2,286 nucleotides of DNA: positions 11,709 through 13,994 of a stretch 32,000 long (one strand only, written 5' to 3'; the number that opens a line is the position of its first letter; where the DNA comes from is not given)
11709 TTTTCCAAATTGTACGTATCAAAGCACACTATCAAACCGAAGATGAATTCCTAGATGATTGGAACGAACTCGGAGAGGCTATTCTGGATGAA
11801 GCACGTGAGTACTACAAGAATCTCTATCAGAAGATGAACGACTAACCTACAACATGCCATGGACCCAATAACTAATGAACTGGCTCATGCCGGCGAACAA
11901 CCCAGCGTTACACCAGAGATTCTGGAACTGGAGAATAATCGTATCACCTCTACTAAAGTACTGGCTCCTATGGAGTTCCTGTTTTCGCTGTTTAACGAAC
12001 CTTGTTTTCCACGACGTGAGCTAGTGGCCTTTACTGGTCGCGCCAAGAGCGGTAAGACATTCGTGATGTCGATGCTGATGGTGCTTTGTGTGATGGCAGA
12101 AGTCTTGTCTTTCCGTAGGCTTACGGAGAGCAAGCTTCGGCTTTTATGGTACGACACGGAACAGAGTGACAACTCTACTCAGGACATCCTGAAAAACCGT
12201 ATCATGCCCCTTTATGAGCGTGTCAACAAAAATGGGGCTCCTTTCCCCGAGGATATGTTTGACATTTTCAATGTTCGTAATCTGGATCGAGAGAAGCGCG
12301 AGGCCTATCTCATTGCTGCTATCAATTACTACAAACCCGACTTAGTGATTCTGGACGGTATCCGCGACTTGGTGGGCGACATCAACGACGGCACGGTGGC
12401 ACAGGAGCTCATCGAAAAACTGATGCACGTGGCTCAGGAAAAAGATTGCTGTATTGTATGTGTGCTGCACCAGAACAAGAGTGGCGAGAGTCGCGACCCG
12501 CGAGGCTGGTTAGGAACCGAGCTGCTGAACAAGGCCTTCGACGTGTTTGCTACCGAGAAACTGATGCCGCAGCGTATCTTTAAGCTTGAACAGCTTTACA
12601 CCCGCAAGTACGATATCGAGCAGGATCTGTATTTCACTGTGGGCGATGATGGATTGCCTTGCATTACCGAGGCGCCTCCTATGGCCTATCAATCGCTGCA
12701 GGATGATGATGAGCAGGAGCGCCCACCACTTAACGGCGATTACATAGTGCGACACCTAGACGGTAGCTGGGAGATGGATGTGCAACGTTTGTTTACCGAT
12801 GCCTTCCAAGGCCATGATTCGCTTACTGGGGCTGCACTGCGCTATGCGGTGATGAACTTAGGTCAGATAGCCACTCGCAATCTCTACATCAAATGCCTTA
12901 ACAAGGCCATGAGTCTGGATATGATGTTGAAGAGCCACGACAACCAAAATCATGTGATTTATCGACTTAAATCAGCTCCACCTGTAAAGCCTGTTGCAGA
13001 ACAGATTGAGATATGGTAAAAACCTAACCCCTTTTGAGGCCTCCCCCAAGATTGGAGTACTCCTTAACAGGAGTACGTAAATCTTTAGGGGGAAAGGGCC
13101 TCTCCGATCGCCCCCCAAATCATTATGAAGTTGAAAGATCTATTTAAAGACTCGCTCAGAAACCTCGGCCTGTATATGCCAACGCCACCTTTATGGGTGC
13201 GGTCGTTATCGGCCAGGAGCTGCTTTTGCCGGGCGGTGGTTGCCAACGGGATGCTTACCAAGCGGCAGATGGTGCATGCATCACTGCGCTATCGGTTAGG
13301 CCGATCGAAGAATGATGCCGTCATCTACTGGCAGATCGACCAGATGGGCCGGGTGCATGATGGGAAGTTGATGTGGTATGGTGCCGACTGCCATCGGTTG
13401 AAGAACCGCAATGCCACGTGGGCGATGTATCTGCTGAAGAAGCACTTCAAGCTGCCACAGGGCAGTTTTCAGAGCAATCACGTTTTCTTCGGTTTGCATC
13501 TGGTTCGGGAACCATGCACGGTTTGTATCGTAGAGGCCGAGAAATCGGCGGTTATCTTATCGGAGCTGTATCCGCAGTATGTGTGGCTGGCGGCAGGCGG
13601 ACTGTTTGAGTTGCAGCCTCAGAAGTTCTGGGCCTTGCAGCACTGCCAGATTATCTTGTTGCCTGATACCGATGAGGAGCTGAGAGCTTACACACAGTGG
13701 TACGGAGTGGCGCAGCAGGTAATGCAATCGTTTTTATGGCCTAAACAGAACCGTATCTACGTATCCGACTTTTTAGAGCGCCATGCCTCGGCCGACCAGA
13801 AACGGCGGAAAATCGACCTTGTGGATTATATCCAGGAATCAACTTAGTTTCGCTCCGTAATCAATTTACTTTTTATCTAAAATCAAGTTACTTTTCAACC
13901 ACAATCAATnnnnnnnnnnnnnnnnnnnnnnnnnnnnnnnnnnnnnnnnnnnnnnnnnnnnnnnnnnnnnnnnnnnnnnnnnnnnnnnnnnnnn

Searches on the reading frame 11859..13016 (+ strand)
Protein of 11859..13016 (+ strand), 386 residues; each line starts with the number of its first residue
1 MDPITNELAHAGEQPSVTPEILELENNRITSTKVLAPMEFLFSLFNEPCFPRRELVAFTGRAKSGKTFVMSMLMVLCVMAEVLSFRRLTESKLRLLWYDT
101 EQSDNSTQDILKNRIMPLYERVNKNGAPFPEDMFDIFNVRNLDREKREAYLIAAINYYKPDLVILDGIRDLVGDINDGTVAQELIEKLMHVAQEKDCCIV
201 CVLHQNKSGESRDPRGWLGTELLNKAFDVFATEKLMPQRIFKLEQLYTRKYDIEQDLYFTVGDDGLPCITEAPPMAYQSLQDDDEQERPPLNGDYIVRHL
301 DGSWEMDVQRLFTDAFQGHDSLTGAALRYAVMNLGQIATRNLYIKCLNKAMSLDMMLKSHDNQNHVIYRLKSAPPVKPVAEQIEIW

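Call 7: search_protein_families(library=pfam, proteins=[window:11859-13016:+], max_evalue=0.001)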
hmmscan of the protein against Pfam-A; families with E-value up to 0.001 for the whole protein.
window:11859-13016:+ (386 aa): 1 family
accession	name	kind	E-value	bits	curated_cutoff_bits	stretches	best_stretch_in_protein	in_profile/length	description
PF13481.12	AAA_25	-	4.9e-12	46.3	27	1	48-209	28-194/195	AAA domain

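Call 24: find_encoding_contigs(protein=window:11859-13016:+, flank=10000, max_places=8)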
Protein window:11859-13016:+ (386 aa): 2 contigs read that carry it; 2 places shown.
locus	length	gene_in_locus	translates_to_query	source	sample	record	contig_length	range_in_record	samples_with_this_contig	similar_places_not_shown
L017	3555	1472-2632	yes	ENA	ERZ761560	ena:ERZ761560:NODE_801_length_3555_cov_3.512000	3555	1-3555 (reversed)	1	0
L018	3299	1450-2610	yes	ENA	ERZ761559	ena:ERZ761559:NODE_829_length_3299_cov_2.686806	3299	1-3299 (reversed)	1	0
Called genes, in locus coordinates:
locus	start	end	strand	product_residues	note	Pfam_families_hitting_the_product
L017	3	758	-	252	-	?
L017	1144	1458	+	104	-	-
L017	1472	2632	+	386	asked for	PF13481:AAA_25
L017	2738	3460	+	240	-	PF19898:DUF6371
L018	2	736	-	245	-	?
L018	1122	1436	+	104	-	-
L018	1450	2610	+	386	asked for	PF13481:AAA_25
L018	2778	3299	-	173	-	?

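Call 82: search_protein_families(library=phrogs, proteins=[window:11859-13016:+], max_evalue=0.001)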
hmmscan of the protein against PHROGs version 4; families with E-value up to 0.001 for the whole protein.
window:11859-13016:+ (386 aa): 5 families
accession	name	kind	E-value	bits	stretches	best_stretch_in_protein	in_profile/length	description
phrog_3123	-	unknown function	1.5e-08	34.7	1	33-215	325-518/583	-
phrog_239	-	DNA, RNA and nucleotide metabolism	1.6e-08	35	1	50-210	355-522/801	DNA primase/helicase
phrog_2597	-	DNA, RNA and nucleotide metabolism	5.2e-05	23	1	58-208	372-517/747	DNA primase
phrog_19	-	DNA, RNA and nucleotide metabolism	6.1e-05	23.1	1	50-214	350-516/621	DnaB-like replicative helicase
phrog_243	-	DNA, RNA and nucleotide metabolism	0.00062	19.8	0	133-213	116-200/273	DnaB-like replicative helicase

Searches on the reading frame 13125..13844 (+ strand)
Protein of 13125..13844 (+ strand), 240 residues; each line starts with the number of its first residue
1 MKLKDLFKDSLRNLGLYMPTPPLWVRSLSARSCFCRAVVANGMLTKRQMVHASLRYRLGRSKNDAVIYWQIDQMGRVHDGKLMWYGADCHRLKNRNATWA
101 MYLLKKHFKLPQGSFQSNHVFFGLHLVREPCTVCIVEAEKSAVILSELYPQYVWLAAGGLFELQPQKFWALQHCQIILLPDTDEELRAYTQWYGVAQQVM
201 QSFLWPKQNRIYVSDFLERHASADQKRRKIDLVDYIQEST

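Call 7: search_protein_families(library=pfam, proteins=[window:13125-13844:+], max_evalue=0.001)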
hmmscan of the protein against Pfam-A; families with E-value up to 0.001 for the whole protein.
window:13125-13844:+ (240 aa): 1 family
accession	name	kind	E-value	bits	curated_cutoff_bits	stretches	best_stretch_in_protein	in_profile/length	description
PF19898.4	DUF6371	-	1.2e-33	116.5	27.7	1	45-182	12-150/150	Domain of unknown function (DUF6371)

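Call 82: search_protein_families(library=phrogs, proteins=[window:13125-13844:+], max_evalue=0.001)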
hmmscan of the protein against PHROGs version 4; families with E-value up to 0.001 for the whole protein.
window:13125-13844:+ (240 aa): 0 families
